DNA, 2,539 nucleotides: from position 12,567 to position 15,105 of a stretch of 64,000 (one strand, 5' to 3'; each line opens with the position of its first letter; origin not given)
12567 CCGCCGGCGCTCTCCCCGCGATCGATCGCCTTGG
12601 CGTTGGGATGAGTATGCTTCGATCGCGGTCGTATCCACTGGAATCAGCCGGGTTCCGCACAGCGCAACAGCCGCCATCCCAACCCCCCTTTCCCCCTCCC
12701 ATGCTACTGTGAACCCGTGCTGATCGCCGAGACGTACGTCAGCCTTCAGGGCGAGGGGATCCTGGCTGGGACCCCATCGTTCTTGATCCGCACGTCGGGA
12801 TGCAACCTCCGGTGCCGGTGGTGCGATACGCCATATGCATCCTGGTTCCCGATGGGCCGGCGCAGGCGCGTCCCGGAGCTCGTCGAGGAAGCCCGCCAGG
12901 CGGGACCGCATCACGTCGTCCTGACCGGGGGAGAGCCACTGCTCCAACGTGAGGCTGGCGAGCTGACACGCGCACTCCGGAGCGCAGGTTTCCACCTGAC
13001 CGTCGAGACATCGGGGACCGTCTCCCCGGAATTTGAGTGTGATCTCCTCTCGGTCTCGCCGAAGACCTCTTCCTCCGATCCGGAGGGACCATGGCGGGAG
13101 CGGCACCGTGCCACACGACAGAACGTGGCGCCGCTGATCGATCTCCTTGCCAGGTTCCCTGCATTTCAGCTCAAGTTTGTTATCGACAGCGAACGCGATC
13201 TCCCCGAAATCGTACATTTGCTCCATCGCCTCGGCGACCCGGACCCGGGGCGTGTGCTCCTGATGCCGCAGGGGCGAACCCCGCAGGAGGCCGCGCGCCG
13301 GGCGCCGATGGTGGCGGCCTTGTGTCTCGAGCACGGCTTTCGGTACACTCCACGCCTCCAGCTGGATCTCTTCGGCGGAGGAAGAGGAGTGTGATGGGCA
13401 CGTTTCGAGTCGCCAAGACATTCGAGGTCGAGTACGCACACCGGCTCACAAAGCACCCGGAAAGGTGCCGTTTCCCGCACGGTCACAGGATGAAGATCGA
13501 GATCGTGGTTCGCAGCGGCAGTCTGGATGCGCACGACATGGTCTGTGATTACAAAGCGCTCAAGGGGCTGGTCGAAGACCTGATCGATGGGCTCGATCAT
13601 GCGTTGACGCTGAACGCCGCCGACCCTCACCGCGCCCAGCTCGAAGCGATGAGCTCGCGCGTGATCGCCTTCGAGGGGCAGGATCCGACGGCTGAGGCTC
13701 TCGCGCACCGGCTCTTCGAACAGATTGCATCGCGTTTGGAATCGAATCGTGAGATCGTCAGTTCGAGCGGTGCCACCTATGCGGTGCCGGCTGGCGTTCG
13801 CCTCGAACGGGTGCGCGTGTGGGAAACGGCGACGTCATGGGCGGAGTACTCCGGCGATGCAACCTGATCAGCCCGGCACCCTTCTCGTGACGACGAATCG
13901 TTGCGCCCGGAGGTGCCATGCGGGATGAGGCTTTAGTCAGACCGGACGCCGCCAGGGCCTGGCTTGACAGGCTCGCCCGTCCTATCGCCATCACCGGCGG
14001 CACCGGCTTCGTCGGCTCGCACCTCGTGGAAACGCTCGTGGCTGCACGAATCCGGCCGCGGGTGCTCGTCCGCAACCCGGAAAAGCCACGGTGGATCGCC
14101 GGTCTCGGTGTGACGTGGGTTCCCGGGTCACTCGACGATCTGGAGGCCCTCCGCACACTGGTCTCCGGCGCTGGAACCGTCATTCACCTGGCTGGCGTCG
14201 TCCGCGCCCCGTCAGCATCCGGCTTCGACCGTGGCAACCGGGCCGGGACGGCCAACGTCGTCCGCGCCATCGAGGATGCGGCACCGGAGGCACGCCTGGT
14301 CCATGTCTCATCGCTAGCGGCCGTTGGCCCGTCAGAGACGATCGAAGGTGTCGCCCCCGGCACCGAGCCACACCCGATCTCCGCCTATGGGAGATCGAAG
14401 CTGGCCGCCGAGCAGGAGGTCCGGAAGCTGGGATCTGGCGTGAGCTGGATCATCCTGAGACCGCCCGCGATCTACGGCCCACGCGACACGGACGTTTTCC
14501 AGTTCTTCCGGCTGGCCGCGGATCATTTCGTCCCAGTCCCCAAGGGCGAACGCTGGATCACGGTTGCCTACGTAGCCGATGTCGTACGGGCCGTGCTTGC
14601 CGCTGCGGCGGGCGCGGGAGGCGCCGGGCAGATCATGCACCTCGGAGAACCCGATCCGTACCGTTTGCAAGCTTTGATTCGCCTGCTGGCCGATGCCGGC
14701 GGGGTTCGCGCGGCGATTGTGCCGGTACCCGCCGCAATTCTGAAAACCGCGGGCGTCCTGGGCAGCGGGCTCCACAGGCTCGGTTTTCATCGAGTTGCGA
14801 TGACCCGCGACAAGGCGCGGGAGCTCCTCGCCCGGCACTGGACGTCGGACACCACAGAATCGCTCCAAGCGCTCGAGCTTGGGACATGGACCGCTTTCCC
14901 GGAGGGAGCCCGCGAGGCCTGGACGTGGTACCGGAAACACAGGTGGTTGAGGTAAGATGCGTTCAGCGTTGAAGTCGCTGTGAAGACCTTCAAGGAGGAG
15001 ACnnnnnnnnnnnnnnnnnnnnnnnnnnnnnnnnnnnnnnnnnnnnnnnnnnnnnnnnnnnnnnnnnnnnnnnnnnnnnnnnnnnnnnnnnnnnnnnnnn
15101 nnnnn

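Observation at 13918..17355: SDR / serine-palmitoyltransferase-like / GNAT-like triad: candidate bacterial ceramide (sphingoid lipid) module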

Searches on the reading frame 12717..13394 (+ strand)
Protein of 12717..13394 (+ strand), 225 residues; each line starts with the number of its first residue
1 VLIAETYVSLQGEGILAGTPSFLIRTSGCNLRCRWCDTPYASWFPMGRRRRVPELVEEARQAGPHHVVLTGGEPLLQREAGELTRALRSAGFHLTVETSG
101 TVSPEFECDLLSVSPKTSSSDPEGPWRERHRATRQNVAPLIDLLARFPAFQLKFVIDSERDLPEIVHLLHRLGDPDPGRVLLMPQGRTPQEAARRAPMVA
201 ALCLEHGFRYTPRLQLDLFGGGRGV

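Call 3: search_protein_families(library=pfam, proteins=[window:12717-13394:+], max_evalue=0.01)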
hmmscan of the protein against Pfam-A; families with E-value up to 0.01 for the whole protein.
window:12717-13394:+ (225 aa): 2 families
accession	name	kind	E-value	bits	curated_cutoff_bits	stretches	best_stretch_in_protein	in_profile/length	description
PF04055.27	Radical_SAM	-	1.7e-17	64.6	29.5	1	24-138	2-127/166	Radical SAM superfamily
PF13353.11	Fer4_12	-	0.0002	22.1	22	1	11-92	2-82/137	4Fe-4S single cluster domain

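Call 4: search_protein_families(library=ncbifam, proteins=[window:12717-13394:+], max_evalue=0.01)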
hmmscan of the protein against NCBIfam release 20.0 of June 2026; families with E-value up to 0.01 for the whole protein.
window:12717-13394:+ (225 aa): 38 families (the best 25 are shown)
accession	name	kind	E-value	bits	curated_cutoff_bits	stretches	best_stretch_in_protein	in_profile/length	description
TIGR04349.1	rSAM_QueE_gams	hypoth_equivalog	7.3e-26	91.2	300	1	3-104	3-102/210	7-carboxy-7-deazaguanine synthase QueE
TIGR03963.1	rSAM_QueE_Clost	equivalog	8.4e-21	74.6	260.1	1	3-104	3-106/219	putative 7-carboxy-7-deazaguanine synthase QueE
TIGR03365.1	Bsubt_queE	equivalog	2.6e-20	73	206.1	1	9-162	12-165/238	7-carboxy-7-deazaguanine synthase QueE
TIGR04322.1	rSAM_QueE_Ecoli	equivalog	4e-18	65.7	200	2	9-41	3-35/215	7-carboxy-7-deazaguanine synthase QueE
TIGR04508.1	queE_Cx14CxxC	equivalog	3.3e-17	63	240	1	3-119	3-136/208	7-carboxy-7-deazaguanine synthase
TIGR02495.1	NrdG2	equivalog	3.3e-12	46.1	131.15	1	18-104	15-103/193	anaerobic ribonucleoside-triphosphate reductase activating protein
TIGR04251.1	SCM_rSAM_ScmF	equivalog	2.8e-09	36.8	400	1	25-120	10-111/353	SynChlorMet cassette radical SAM/SPASM protein ScmF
TIGR02493.1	PFLA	equivalog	5.8e-09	35.7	231.75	1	22-103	18-106/235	pyruvate formate-lyase-activating protein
TIGR02494.1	PFLE_PFLC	subfamily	9.4e-08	31.6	174.35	1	67-105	127-166/293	glycyl-radical enzyme activating protein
TIGR02666.1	moaA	equivalog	1.9e-07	30.4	284.05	1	26-91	17-87/336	GTP 3',8-cyclase MoaA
NF049973.1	radical_Rv1681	equivalog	2.4e-07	30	380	1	25-100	78-154/326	Rv1681 family radical SAM protein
NF045574.1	sacti_mat_StsB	exception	6.7e-07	28.5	625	1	25-102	102-180/466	StsB family radical SAM/SPASM domain sactipeptide maturase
TIGR04051.1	rSAM_NirJ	equivalog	2.4e-06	26.8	515.45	1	28-102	11-87/354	heme d1 biosynthesis radical SAM protein NirJ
TIGR04466.1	rSAM_BlsE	equivalog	4.5e-06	26.4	400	1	28-106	12-90/327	cytosylglucuronate decarboxylase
TIGR04545.1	rSAM_ahbD_hemeb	equivalog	4.9e-06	26.2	500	1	26-188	7-181/339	heme b synthase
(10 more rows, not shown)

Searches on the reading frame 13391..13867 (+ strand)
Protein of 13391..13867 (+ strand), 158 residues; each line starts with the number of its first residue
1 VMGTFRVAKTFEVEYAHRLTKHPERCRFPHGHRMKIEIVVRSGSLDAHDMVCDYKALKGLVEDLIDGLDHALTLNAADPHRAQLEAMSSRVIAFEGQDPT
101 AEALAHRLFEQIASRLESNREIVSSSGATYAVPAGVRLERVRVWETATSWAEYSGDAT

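Call 3: search_protein_families(library=pfam, proteins=[window:13391-13867:+], max_evalue=0.01)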
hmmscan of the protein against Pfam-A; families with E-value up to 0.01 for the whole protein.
window:13391-13867:+ (158 aa): 1 family
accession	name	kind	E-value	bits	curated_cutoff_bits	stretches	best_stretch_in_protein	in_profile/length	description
PF01242.24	PTPS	-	2.4e-29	102.2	22.4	1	7-155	2-120/121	6-pyruvoyl tetrahydropterin synthase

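Call 4: search_protein_families(library=ncbifam, proteins=[window:13391-13867:+], max_evalue=0.01)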
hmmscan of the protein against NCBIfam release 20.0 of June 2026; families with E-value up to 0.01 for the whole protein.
window:13391-13867:+ (158 aa): 2 families
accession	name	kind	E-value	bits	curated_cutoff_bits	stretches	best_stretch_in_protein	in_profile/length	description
TIGR03367.1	queuosine_QueD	equivalog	1.8e-21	76.3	89.25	1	7-113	2-91/92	6-carboxytetrahydropterin synthase QueD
TIGR00039.1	6PTHBS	subfamily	7.3e-16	58.6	125.5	1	5-115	2-97/124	6-pyruvoyl tetrahydropterin synthase/6-carboxytetrahydropterin synthase family protein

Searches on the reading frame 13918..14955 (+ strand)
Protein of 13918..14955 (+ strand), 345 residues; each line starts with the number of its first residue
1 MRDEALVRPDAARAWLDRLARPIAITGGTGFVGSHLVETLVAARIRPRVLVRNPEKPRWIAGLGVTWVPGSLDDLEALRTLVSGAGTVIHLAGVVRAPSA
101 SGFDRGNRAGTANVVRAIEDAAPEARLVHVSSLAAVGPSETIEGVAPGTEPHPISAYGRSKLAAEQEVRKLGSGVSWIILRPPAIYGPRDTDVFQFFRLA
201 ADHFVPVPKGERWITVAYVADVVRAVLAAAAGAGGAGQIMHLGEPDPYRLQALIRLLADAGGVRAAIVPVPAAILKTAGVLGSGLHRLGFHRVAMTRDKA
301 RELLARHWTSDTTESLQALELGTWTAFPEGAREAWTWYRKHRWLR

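Call 3: search_protein_families(library=pfam, proteins=[window:13918-14955:+], max_evalue=0.01)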
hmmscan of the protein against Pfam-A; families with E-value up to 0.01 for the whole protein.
window:13918-14955:+ (345 aa): 7 families
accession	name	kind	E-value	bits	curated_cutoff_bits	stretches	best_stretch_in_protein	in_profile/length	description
PF01370.27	Epimerase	-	6.1e-30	104.8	20.9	1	23-243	1-240/240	NAD dependent epimerase/dehydratase family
PF13460.12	NAD_binding_10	-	3.7e-20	73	27.2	1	27-228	1-182/184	NAD(P)H-binding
PF01073.25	3Beta_HSD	-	3.1e-17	62.9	22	1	24-230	1-229/280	3-beta hydroxysteroid dehydrogenase/isomerase family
PF07993.18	NAD_binding_4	-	2.1e-15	57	20.1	2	77-198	81-220/258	Male sterility protein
PF16363.11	GDP_Man_Dehyd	-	7.2e-12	45.8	27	1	25-171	2-167/332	GDP-mannose 4,6 dehydratase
PF04321.23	RmlD_sub_bind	-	6.6e-11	42.2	27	1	23-202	3-169/287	RmlD substrate binding domain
PF05368.20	NmrA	-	4.1e-09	36.9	27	1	23-102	5-79/298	NmrA-like family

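Call 4: search_protein_families(library=ncbifam, proteins=[window:13918-14955:+], max_evalue=0.01)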
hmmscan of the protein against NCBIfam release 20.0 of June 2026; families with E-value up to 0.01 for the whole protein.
window:13918-14955:+ (345 aa): 19 families
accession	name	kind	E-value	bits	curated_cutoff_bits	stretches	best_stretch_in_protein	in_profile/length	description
TIGR03466.1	HpnA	hypoth_equivalog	1.9e-27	96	367.65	1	24-341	4-324/327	hopanoid-associated sugar epimerase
NF042422.1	oxyalk_red_OleD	equivalog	5.2e-20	72.1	580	1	23-310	3-301/329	2-alkyl-3-oxoalkanoate reductase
TIGR01746.1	Thioester-redct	subfamily_domain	7.6e-15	55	213.35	1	79-259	83-279/371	thioester reductase domain-containing protein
NF042423.1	oxyalk_red_Shew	equivalog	7.9e-15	54.7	580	1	22-308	10-306/331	2-alkyl-3-oxoalkanoate reductase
TIGR04180.1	EDH_00030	hypoth_equivalog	4.9e-14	52.1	475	1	24-265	2-260/297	NAD-dependent 4,6-dehydratase LegB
NF005539.0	PRK07201.1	equivalog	2.5e-13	49.7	549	1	25-265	5-270/657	SDR family oxidoreductase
NF052578.1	StrlDmthSdmBMthl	equivalog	4.9e-13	49.5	600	1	25-342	5-326/328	sterol demethylase protein SdmB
NF050030.1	thlkprotThyD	equivalog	2.9e-12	46.4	400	1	23-277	3-265/305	thylakoid membrane protein ThyD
NF043036.1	ErythonDh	equivalog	1.7e-10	40.6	325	1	23-165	3-157/321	D-erythronate dehydrogenase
TIGR01179.1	galE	equivalog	4.6e-10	38.8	262.3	1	23-181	2-172/332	UDP-glucose 4-epimerase GalE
TIGR01777.1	yfcH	hypoth_equivalog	9.3e-10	38.5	207.35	1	23-283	1-260/292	TIGR01777 family oxidoreductase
NF047837.1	UDPAcbARedWbcJ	equivalog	7.8e-09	34.9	500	1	73-233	35-187/372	UDP-2-acetamido-2,6-beta-L-arabino-hexul-4-ose reductase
TIGR01181.1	dTDP_gluc_dehyt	equivalog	1.4e-07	30.9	365.1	1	23-188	2-184/321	dTDP-glucose 4,6-dehydratase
TIGR01214.1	rmlD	equivalog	1.4e-07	30.9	224.05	1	23-230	2-197/285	dTDP-4-dehydrorhamnose reductase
NF041293.1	G6PDh_Azf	equivalog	6.1e-07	29.1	400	1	21-142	3-125/252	NAD-dependent glucose-6-phosphate dehydrogenase Azf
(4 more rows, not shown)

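Call 61: search_solved_structures(query=window:13918-14955:+, max_evalue=1e-8)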
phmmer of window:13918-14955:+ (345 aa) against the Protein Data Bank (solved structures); distinct sequences matched with E-value up to 1e-8: 9.
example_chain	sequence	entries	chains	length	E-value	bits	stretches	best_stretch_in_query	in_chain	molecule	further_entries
3wj7_A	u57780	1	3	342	4e-16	62.4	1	24-341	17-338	Putative oxidoreductase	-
9g83_P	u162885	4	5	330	2.1e-12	50.2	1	20-321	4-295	NAD-dependent epimerase/dehydratase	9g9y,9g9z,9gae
6wjb_A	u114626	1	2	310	5.4e-12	48.8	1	20-234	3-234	NAD-dependent epimerase/dehydratase family protein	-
6wj9_A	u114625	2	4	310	5.4e-11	45.5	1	20-234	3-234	NAD-dependent epimerase/dehydratase family protein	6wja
8rdg_A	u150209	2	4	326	2.2e-09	40.2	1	23-171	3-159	SDR family NAD(P)-dependent oxidoreductase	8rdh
6kv9_A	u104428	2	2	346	2.4e-09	40.1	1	22-267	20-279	MoeE5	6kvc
6x3b_A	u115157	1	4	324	3.9e-09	39.4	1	20-278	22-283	GDP-6-deoxy-D-mannose reductase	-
8rdi_A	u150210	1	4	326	8e-09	38.4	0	23-171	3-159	SDR family NAD(P)-dependent oxidoreductase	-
6jkg_A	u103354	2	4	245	9.7e-09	38.1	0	20-230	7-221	Sterol-4-alpha-carboxylate 3-dehydrogenase, decarboxylating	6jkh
